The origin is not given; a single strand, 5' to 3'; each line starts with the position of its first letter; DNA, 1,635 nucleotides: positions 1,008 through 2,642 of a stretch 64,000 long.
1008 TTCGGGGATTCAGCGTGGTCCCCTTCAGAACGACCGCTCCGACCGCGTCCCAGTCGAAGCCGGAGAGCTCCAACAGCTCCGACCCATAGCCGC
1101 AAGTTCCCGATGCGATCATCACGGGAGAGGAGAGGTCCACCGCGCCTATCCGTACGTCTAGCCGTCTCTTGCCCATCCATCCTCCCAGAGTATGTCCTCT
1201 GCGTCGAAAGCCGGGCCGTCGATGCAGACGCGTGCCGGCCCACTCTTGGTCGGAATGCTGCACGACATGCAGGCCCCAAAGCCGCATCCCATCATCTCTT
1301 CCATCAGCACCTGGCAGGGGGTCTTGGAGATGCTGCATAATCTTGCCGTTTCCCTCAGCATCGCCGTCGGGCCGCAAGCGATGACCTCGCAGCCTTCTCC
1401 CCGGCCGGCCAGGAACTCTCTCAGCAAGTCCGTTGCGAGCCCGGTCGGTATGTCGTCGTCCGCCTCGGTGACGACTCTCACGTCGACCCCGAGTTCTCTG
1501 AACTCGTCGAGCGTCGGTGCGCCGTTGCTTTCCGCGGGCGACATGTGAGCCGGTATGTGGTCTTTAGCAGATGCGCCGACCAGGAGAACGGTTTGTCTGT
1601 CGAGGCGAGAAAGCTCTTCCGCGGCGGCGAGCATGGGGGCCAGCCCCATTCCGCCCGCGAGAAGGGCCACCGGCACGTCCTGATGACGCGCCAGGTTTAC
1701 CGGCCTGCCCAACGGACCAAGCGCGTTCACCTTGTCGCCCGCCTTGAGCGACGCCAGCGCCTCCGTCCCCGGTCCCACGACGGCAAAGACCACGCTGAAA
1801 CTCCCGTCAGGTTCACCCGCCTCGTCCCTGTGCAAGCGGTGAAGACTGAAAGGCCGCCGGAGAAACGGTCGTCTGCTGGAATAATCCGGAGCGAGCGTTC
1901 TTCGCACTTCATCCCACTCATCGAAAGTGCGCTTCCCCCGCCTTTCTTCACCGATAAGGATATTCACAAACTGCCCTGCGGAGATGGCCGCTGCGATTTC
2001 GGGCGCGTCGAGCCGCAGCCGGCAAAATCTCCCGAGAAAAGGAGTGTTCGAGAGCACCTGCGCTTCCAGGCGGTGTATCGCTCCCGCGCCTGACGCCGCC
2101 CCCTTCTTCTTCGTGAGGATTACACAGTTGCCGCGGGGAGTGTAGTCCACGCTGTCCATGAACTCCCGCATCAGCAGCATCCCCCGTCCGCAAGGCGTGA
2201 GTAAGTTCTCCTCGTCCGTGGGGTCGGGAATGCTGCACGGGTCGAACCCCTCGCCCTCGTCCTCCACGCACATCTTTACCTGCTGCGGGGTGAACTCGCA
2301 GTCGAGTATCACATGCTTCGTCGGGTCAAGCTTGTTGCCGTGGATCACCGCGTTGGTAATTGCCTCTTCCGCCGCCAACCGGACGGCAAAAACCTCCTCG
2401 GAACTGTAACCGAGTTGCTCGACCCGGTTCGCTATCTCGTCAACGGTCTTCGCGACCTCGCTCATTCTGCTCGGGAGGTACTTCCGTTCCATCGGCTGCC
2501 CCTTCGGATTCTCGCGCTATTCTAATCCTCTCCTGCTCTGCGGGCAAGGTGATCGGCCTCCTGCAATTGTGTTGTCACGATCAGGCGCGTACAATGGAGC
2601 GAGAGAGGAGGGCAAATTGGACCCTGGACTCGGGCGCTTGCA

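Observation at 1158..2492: In-frame fusion of an anti-sigma-factor-type serine kinase (HATPase_c) domain to PyrK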

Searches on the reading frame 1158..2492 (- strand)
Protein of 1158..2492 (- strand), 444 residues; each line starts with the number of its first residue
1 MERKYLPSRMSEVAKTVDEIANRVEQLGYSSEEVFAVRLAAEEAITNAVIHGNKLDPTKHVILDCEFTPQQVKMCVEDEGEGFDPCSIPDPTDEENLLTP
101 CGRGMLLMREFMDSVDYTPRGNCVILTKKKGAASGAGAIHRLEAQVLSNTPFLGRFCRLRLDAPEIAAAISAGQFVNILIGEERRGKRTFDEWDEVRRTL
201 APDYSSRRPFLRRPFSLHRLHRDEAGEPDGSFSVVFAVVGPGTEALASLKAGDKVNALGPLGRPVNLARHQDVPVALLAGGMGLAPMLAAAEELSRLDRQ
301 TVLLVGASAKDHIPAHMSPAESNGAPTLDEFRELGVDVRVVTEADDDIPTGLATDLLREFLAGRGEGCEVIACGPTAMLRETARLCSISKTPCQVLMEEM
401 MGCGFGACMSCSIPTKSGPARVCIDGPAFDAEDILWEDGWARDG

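Call 3: search_protein_families(library=pfam, proteins=[window:1158-2492:-], max_evalue=0.01)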
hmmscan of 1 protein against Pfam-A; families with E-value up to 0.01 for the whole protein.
window:1158-2492:- (444 aa): 4 families
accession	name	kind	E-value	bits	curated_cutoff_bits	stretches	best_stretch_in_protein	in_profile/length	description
PF13581.12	HATPase_c_2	-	5.5e-30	104.4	27.4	1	7-128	2-127/127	Histidine kinase-like ATPase domain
PF10418.14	DHODB_Fe-S_bind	-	1.3e-12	47.7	23.9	1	398-434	1-40/41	Iron-sulfur cluster binding domain of dihydroorotate dehydrogenase B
PF00175.26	NAD_binding_1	-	3.3e-05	24.9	22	1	277-382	1-107/109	Oxidoreductase NAD-binding domain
PF02518.31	HATPase_c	-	0.0032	18.3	26.4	1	37-115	6-91/111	Histidine kinase-, DNA gyrase B-, and HSP90-like ATPase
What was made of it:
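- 2109..2492 (-): N-terminal RsbW/SpoIIAB-type GHKL (HATPase_c_2) domain, residues 1-128. Pfam PF13581 at 104 bits (call 3).
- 1224..1286 (-): 2Fe-2S ligand cysteines C403, C408, C411 and C423. PF10418 hit (call 3).
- On HATPase_c_2 (RsbW/SpoIIAB-type GHKL serine kinases / anti-sigma factors): PF13581 scores 104.4 bits against a cut-off of 27.4, covering profile positions 2-127 of 127 (call 3).
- Checked: Pfam gives HATPase_c_2 (PF13581) for residues 7-128 (E 5.5e-30, 104 bits against a cut-off of 27), DHODB_Fe-S_bind for residues 398-434 (E 1.3e-12) and NAD_binding_1 for residues 277-382 (call 3).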

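Call 4: search_protein_families(library=ncbifam, proteins=[window:1158-2492:-], max_evalue=0.01)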
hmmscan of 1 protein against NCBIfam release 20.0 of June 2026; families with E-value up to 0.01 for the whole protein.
window:1158-2492:- (444 aa): 24 families
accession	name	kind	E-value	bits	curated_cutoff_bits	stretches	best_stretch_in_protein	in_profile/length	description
NF000798.0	PRK00054.1-3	equivalog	4.3e-34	118.2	219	1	208-435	45-243/244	dihydroorotate dehydrogenase electron transfer subunit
NF004862.0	PRK06222.1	subfamily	5.4e-29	101.6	220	1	228-442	55-256/281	sulfide/dihydroorotate dehydrogenase-like FAD/NAD-binding protein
NF000799.0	PRK00054.1-4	equivalog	2.9e-25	88.8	314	1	206-434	46-256/258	dihydroorotate dehydrogenase electron transfer subunit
NF000796.0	PRK00054.1-1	equivalog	1.4e-24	86.7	224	1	233-434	54-235/254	dihydroorotate dehydrogenase electron transfer subunit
NF009414.0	PRK12778.1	equivalog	5.9e-24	84.3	1103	1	229-442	56-256/752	bifunctional dihydroorotate dehydrogenase B NAD binding subunit/NADPH-dependent glutamate synthase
NF000797.0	PRK00054.1-2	equivalog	1.4e-17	63.9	270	1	210-434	58-265/267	dihydroorotate dehydrogenase electron transfer subunit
NF009415.0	PRK12779.1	equivalog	4.3e-17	61.3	1519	1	229-437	705-921/944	putative bifunctional glutamate synthase subunit beta/2-polyprenylphenol hydroxylase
TIGR01925.2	spIIAB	equivalog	3.3e-13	49.7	135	1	19-118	20-121/137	anti-sigma F factor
NF006220.0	PRK08345.1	subfamily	9.1e-13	48.1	395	2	348-436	199-289/294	cytochrome-c3 hydrogenase subunit gamma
TIGR02911.1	sulfite_red_B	equivalog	9.9e-12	44.5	288.6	1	232-430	59-252/261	anaerobic sulfite reductase subunit AsrB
NF003144.0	PRK04069.1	equivalog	8.5e-11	41.5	145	1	16-128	25-141/161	anti-sigma B factor RsbW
NF009413.0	PRK12775.1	equivalog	5.1e-10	37.8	1895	1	230-442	57-256/1006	putative trifunctional 2-polyprenylphenol hydroxylase/glutamate synthase subunit beta/ferritin domain-containing protein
NF040830.1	sulfhyd_ShyC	equivalog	2.5e-09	36.8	600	1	347-435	192-282/288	NAD(P)-dependent hydrogenase/sulfhydrogenase 2 subunit gamma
NF040835.1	sulfhyd_HydG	equivalog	2.5e-09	36.8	650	1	230-436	78-286/292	NADPH-dependent hydrogenase/sulfhydrogenase 1 subunit gamma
NF045803.1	MethMoxFADbindMmoC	equivalog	8.1e-09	34.7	500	1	250-394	192-333/343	aromatic/alkene monooxygenase hydroxylase FAD-binding subunit MmoC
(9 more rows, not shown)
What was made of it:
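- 1161..2066 (-): PyrK (dihydroorotate dehydrogenase B electron-transfer subunit), residues 143-444. Pfam and NCBIfam (calls 3, 4).
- On SpoIIAB or RsbW proper (orthologues): NF003144 (RsbW) scores 41.5 against 145 (call 4).
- On PyrK (DHOD B electron-transfer subunit): The best hit is NF000798 at 118 bits against 219 (call 4).
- Closest known: RsbW / SpoIIAB / BtrW-type partner-switching serine kinases. Different: It scores far below the NCBIfam equivalog cut-offs for SpoIIAB and RsbW (call 4).
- Closest known: PyrK of class-1B dihydroorotate dehydrogenase. Different: It scores below the NCBIfam PyrK equivalog cut-offs (call 4).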

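Call 6: find_homologous_proteins(query=window:1158-2492:-, max_evalue=1e-10)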
Query window:1158-2492:- (444 aa): 166 proteins with E <= 1e-10 among 8000 candidates; the best 120 are listed.
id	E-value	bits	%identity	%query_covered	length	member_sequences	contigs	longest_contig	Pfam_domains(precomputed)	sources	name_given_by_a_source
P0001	0.0e+0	1010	100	100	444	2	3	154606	PF10418.15,PF13581.13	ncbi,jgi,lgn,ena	-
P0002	1.1e-202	692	68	100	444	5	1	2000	PF10418.15,PF00175.27,PF13581.13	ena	-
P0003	2.6e-201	688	68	100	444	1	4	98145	PF10418.15,PF00175.27,PF13581.13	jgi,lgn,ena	-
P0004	3.1e-111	391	58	68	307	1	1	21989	PF10418.15,PF00175.27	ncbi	-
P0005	2.9e-42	163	36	64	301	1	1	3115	PF10418.15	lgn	-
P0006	1.2e-36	145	35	67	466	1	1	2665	PF10418.15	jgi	jgi:dihydroorotate dehydrogenase electron transfer subunit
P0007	1.5e-36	145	35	66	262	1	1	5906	PF10418.15,PF00175.27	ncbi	ncbi:MAG: dihydroorotate dehydrogenase electron transfer subunit [Candidatus Omnitrophota bacterium]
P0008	8.5e-35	139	34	65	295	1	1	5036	PF10418.15,PF00175.27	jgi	jgi:dihydroorotate dehydrogenase electron transfer subunit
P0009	4.3e-34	136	35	66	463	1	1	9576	PF10418.15,PF00175.27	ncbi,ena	-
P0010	8.3e-34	136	34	67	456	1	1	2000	PF10418.15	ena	-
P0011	8.7e-34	135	36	67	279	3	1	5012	PF10418.15,PF00175.27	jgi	jgi:dihydroorotate dehydrogenase electron transfer subunit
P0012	1.4e-33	135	34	65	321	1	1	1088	PF10418.15,PF00175.27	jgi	jgi:dihydroorotate dehydrogenase electron transfer subunit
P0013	1.9e-33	134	36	67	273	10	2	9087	PF10418.15,PF00175.27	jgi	jgi:dihydroorotate dehydrogenase electron transfer subunit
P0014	2.0e-33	134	35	65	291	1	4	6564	PF10418.15,PF00175.27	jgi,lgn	jgi:dihydroorotate dehydrogenase electron transfer subunit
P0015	2.7e-33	134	35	67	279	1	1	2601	PF10418.15,PF00175.27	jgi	jgi:dihydroorotate dehydrogenase electron transfer subunit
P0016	2.3e-32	131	33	66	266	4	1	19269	PF10418.15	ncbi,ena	-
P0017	3.0e-32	130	34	66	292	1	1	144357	PF10418.15,PF00175.27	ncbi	-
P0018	4.3e-32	130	34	67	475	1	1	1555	PF10418.15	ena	-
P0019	1.1e-31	129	31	67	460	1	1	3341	PF10418.15,PF00175.27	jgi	jgi:dihydroorotate dehydrogenase electron transfer subunit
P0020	1.2e-31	128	35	67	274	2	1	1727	PF10418.15,PF00175.27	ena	-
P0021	2.7e-31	127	37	66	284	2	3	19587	PF10418.15,PF00175.27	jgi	jgi:dihydroorotate dehydrogenase electron transfer subunit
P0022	3.0e-31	127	35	67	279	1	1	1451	PF10418.15,PF00175.27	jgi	-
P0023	5.5e-31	126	32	67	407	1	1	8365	PF10418.15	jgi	jgi:dihydroorotate dehydrogenase electron transfer subunit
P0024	6.0e-31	126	37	64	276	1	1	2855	PF10418.15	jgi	jgi:dihydroorotate dehydrogenase electron transfer subunit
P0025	8.8e-31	126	34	66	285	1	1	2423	PF10418.15,PF00175.27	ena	-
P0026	8.9e-31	126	31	67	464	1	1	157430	PF10418.15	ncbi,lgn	ncbi:MAG: hypothetical protein Kow0099_01020 [Candidatus Abyssubacteria bacterium]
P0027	1.0e-30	125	31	67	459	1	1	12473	PF10418.15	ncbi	-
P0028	1.5e-30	125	36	66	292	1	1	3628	PF10418.15,PF00175.27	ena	-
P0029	1.5e-30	125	33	67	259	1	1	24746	PF10418.15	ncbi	-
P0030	1.6e-30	125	32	66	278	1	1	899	PF10418.15,PF00175.27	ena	-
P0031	3.2e-30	124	34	67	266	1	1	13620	PF10418.15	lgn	-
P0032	3.3e-30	124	34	66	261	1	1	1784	PF10418.15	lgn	-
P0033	3.7e-30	124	36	52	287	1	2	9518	PF10418.15,PF00175.27,PF08030.18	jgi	jgi:dihydroorotate dehydrogenase electron transfer subunit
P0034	3.7e-30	124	36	52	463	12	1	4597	PF10418.15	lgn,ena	-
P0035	3.9e-30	123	35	67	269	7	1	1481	PF10418.15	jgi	jgi:dihydroorotate dehydrogenase electron transfer subunit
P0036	4.6e-30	123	39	56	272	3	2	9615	PF10418.15,PF00175.27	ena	-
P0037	1.4e-29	122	34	67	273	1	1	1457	PF10418.15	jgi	jgi:dihydroorotate dehydrogenase electron transfer subunit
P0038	1.7e-29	121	32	67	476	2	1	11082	PF10418.15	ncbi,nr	ncbi:MAG: dihydroorotate dehydrogenase electron transfer subunit [Candidatus Lindowbacteria bacteriu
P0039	2.4e-29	121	33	66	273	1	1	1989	PF10418.15,PF00175.27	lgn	-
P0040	2.5e-29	121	34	63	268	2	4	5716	PF10418.15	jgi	jgi:dihydroorotate dehydrogenase electron transfer subunit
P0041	2.6e-29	121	33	66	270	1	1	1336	PF10418.15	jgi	jgi:dihydroorotate dehydrogenase electron transfer subunit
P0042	2.6e-29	121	32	67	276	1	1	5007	PF10418.15,PF00175.27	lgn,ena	-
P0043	2.7e-29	121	34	63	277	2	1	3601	PF10418.15,PF00175.27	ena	-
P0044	3.9e-29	120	33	68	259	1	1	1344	PF10418.15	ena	-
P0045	4.2e-29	120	35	66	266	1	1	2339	PF10418.15,PF00175.27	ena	-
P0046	4.8e-29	120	30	66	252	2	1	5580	PF10418.15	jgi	-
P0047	9.0e-29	119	33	66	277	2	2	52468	PF10418.15,PF00175.27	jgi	jgi:dihydroorotate dehydrogenase electron transfer subunit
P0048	9.3e-29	119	36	66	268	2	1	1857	PF10418.15,PF00175.27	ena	-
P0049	1.0e-28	119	34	67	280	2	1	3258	PF10418.15,PF00175.27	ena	-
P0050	1.2e-28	119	30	67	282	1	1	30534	PF10418.15,PF00175.27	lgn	-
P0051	2.5e-28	118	33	68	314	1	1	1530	PF10418.15,PF00175.27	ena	-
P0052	3.2e-28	117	31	70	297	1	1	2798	PF10418.15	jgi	jgi:dihydroorotate dehydrogenase electron transfer subunit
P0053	3.9e-28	117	33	67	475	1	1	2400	PF10418.15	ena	-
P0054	4.9e-28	117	33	64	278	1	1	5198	PF10418.15,PF00175.27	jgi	jgi:dihydroorotate dehydrogenase electron transfer subunit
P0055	4.9e-28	117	35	67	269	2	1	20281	PF10418.15,PF00175.27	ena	-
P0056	7.3e-28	116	32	66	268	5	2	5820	PF10418.15,PF00175.27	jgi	jgi:dihydroorotate dehydrogenase electron transfer subunit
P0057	9.3e-28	116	46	29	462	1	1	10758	PF13581.13,PF02518.32,PF07228.18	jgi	-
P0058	1.6e-27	115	33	63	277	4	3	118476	PF10418.15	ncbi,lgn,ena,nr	ncbi:MAG TPA: dihydroorotate dehydrogenase electron transfer subunit [Armatimonadota bacterium]|nr:d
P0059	2.1e-27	114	34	67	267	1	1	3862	PF10418.15,PF00175.27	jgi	jgi:dihydroorotate dehydrogenase electron transfer subunit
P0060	2.4e-27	114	35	66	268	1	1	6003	PF10418.15,PF00175.27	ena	-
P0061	3.0e-27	114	35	66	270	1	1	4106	PF10418.15,PF00175.27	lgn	-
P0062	3.5e-27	114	35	62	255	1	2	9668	PF10418.15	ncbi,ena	ncbi:MAG: dihydroorotate dehydrogenase electron transfer subunit [Bacteroidota bacterium]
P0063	3.6e-27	114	30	66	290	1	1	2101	PF10418.15,PF00175.27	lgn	-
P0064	4.7e-27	113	30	70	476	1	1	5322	PF10418.15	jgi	-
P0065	5.7e-27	113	33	63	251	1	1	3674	PF10418.15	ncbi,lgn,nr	ncbi:MAG: dihydroorotate dehydrogenase electron transfer subunit [Chloroflexota bacterium]|nr:dihydr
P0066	1.1e-26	112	33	66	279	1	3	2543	PF10418.15,PF00175.27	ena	-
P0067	1.3e-26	112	33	64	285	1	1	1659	PF10418.15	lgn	-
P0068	1.5e-26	112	32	67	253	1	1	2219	PF10418.15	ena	-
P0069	1.5e-26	112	30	63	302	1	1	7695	PF10418.15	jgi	-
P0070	1.6e-26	112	29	66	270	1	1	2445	PF10418.15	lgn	-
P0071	3.1e-26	111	32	67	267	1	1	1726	PF10418.15,PF00175.27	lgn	-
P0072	3.3e-26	111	32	61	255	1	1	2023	PF10418.15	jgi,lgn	jgi:dihydroorotate dehydrogenase electron transfer subunit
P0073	3.6e-26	110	34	66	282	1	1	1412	PF10418.15,PF00175.27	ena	-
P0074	4.3e-26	110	34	66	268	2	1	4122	PF10418.15,PF00175.27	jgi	-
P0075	4.4e-26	110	34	67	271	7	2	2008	PF10418.15,PF00175.27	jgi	jgi:dihydroorotate dehydrogenase electron transfer subunit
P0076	4.5e-26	110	29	68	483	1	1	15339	PF10418.15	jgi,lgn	jgi:dihydroorotate dehydrogenase electron transfer subunit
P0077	5.6e-26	110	35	52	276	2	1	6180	PF10418.15,PF00175.27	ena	-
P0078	5.6e-26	110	33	65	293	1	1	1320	PF10418.15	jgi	jgi:dihydroorotate dehydrogenase electron transfer subunit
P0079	9.7e-26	109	28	67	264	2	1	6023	PF10418.15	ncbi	-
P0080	2.4e-25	108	34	63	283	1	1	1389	PF10418.15,PF00175.27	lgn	-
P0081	2.7e-25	108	33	67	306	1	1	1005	PF10418.15,PF00175.27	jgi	jgi:dihydroorotate dehydrogenase electron transfer subunit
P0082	2.8e-25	107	35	66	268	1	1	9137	PF10418.15,PF00175.27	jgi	jgi:dihydroorotate dehydrogenase electron transfer subunit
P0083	3.4e-25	107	35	66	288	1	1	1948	PF10418.15,PF00175.27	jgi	jgi:dihydroorotate dehydrogenase electron transfer subunit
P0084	3.4e-25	107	30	67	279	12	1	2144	PF10418.15,PF00175.27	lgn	-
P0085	4.9e-25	107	33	52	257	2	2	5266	PF10418.15,PF00175.27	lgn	-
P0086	5.5e-25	106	30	66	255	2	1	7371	PF10418.15,PF00175.27,PF00970.31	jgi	jgi:dihydroorotate dehydrogenase electron transfer subunit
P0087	6.5e-25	106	30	63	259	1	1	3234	PF10418.15,PF00175.27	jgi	jgi:dihydroorotate dehydrogenase electron transfer subunit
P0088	8.6e-25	106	33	66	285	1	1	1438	PF10418.15,PF00175.27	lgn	-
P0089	1.1e-24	106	35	51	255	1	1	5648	PF10418.15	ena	-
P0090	1.3e-24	105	32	67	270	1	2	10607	PF10418.15,PF00175.27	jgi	jgi:dihydroorotate dehydrogenase electron transfer subunit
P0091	2.1e-24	105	34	63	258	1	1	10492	PF10418.15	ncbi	ncbi:dihydroorotate dehydrogenase electron transfer subunit [Chloroflexota bacterium]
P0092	2.6e-24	104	34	54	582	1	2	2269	PF10418.15,PF03060.22,PF01180.28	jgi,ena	-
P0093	2.6e-24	104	31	67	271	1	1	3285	PF10418.15,PF00175.27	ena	-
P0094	3.2e-24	104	34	63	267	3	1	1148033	PF10418.15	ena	-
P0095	3.4e-24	104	33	67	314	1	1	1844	PF10418.15,PF00175.27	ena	-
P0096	3.7e-24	104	33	66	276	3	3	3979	PF10418.15,PF00175.27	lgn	-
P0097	5.5e-24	103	30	67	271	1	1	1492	PF10418.15,PF00175.27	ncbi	-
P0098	6.7e-24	103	31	66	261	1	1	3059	PF10418.15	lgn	-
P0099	7.0e-24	103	33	67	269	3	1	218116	PF10418.15,PF00175.27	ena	-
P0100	9.4e-24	102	28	68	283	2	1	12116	PF10418.15,PF00175.27,PF00970.31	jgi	jgi:dihydroorotate dehydrogenase electron transfer subunit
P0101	1.4e-23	102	35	51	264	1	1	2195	PF10418.15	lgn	-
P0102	1.5e-23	102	35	52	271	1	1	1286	PF10418.15,PF00175.27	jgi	-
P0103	3.8e-23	100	32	66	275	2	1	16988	PF10418.15,PF00175.27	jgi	jgi:dihydroorotate dehydrogenase electron transfer subunit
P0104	5.4e-23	100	32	67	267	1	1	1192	PF10418.15,PF00175.27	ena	-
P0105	5.8e-23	100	30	62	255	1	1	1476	PF10418.15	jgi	jgi:dihydroorotate dehydrogenase electron transfer subunit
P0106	6.1e-23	100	32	67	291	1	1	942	PF10418.15,PF00175.27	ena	-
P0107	9.6e-23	99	32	67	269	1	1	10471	PF10418.15,PF00175.27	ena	-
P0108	9.9e-23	99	30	67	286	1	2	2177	PF10418.15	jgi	-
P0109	1.0e-22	99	32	67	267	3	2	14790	PF10418.15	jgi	-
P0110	1.1e-22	99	32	67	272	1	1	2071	PF10418.15,PF00175.27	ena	-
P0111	2.3e-22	98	34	63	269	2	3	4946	PF10418.15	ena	-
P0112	4.3e-22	97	34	50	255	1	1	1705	PF10418.15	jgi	-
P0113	6.2e-22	96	32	63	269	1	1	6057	PF10418.15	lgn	-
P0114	6.3e-22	96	29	68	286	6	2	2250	PF10418.15,PF00175.27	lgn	-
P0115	6.6e-22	96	34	56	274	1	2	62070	PF10418.15,PF00175.27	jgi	-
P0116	1.2e-21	96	26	67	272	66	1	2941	PF10418.15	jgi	-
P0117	1.3e-21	95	33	62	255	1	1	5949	PF10418.15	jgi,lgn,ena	-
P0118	1.4e-21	95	33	61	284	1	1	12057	PF10418.15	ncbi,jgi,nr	ncbi:MAG TPA: dihydroorotate dehydrogenase electron transfer subunit [Bacteroidetes bacterium]|nr:di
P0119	1.8e-21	95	36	53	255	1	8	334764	PF10418.15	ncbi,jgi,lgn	jgi:dihydroorotate dehydrogenase electron transfer subunit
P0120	2.2e-21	95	32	67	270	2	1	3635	PF10418.15,PF00175.27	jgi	jgi:dihydroorotate dehydrogenase electron transfer subunit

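Call 9: find_encoding_contigs(protein=P0003, flank=10000, max_places=4)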
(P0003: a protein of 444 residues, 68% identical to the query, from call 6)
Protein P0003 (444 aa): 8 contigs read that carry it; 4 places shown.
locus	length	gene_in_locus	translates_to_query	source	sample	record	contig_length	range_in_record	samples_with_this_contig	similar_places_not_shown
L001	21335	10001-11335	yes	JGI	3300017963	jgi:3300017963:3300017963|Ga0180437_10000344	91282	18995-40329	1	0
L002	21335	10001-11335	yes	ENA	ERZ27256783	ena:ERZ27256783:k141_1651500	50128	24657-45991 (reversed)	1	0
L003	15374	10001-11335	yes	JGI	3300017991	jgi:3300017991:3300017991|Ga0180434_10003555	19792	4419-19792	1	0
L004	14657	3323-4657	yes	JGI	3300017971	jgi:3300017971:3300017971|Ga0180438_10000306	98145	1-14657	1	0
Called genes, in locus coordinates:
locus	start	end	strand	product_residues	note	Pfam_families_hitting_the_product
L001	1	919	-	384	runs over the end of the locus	PF13177:DNA_pol3_delta2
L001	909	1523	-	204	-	PF02223:Thymidylate_kin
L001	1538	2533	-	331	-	PF01208:URO-D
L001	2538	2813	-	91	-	PF01169:GDT1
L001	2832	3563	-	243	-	PF02585:PIG-L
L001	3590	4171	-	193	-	PF05683:Fumerase_C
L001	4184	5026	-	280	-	PF05681:Fumerase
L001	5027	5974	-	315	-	PF00056:Ldh_1_N, PF02866:Ldh_1_C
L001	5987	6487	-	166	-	PF06434:Aconitase_2_N (faint), PF00694:Aconitase_C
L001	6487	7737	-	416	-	PF00330:Aconitase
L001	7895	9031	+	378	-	PF00696:AA_kinase, PF01472:PUA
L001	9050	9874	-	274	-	PF02540:NAD_synthase (weak), PF00733:Asn_synthase (weak), PF06508:QueC (faint)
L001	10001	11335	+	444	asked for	PF13581:HATPase_c_2, PF00175:NAD_binding_1 (weak), PF10418:DHODB_Fe-S_bind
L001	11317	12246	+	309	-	PF01180:DHO_dh, PF01207:Dus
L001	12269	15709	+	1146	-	-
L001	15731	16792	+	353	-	PF08240:ADH_N, PF16912:Glu_dehyd_C (weak), PF00107:ADH_zinc_N, PF13602:ADH_zinc_N_2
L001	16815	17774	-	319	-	PF00248:Aldo_ket_red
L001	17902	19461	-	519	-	PF00117:GATase, PF07722:Peptidase_C26 (weak), PF02540:NAD_synthase (weak), PF00958:GMP_synt_C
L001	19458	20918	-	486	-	PF00478:IMPDH, PF00571:CBS, PF00977:His_biosynth, PF01070:FMN_dh (weak), PF03060:NMO (weak)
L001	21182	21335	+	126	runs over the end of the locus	PF01258:zf-dskA_traR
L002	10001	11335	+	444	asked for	PF13581:HATPase_c_2, PF00175:NAD_binding_1 (weak), PF10418:DHODB_Fe-S_bind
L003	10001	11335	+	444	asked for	PF13581:HATPase_c_2, PF00175:NAD_binding_1 (weak), PF10418:DHODB_Fe-S_bind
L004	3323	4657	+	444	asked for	PF13581:HATPase_c_2, PF00175:NAD_binding_1 (weak), PF10418:DHODB_Fe-S_bind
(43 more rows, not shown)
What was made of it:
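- P0003 (68% identical, 444 aa) lies on 8 contigs (call 9).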

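Call 10: find_encoding_contigs(protein=P0001, flank=6000, max_places=4)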
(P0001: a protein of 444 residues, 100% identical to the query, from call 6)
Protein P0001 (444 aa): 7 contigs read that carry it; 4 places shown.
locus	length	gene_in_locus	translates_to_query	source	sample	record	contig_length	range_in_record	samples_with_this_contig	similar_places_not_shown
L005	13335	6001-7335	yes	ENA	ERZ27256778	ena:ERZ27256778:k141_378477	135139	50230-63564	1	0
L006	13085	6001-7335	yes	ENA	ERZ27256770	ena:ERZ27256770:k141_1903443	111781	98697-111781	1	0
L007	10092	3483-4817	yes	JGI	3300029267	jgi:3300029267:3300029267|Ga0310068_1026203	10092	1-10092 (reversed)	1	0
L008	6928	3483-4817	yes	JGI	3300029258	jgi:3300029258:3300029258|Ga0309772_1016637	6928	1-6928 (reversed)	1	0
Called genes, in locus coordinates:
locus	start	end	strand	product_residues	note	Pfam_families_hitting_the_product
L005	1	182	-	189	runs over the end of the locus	PF05683:Fumerase_C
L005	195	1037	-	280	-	PF05681:Fumerase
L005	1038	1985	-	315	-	PF00056:Ldh_1_N, PF02866:Ldh_1_C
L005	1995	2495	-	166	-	PF06434:Aconitase_2_N (faint), PF00694:Aconitase_C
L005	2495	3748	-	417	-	PF00330:Aconitase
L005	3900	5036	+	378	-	PF00696:AA_kinase, PF01472:PUA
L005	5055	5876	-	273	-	PF02540:NAD_synthase (faint), PF00733:Asn_synthase (weak)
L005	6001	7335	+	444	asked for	PF13581:HATPase_c_2, PF10418:DHODB_Fe-S_bind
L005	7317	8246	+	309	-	PF01180:DHO_dh, PF01207:Dus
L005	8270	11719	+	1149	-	-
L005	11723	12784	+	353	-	PF08240:ADH_N, PF00107:ADH_zinc_N, PF13602:ADH_zinc_N_2 (weak)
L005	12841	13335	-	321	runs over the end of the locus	PF00248:Aldo_ket_red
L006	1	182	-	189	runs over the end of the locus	PF05683:Fumerase_C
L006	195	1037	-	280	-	PF05681:Fumerase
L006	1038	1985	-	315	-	PF00056:Ldh_1_N, PF02866:Ldh_1_C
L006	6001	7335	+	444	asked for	PF13581:HATPase_c_2, PF10418:DHODB_Fe-S_bind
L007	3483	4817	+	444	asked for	PF13581:HATPase_c_2, PF10418:DHODB_Fe-S_bind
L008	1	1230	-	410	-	?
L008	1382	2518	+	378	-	PF00696:AA_kinase, PF01472:PUA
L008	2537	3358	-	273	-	PF02540:NAD_synthase (faint), PF00733:Asn_synthase (weak)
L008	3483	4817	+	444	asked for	PF13581:HATPase_c_2, PF10418:DHODB_Fe-S_bind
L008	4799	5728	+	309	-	PF01180:DHO_dh, PF01207:Dus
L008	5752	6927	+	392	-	?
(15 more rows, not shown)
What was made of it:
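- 1158..2492 (-): Whole fusion ORF of 444 codons plus the stop codon (stop at 1158-1160). It is identical to P0001, which occurs on 7 contigs (calls 6, 10).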
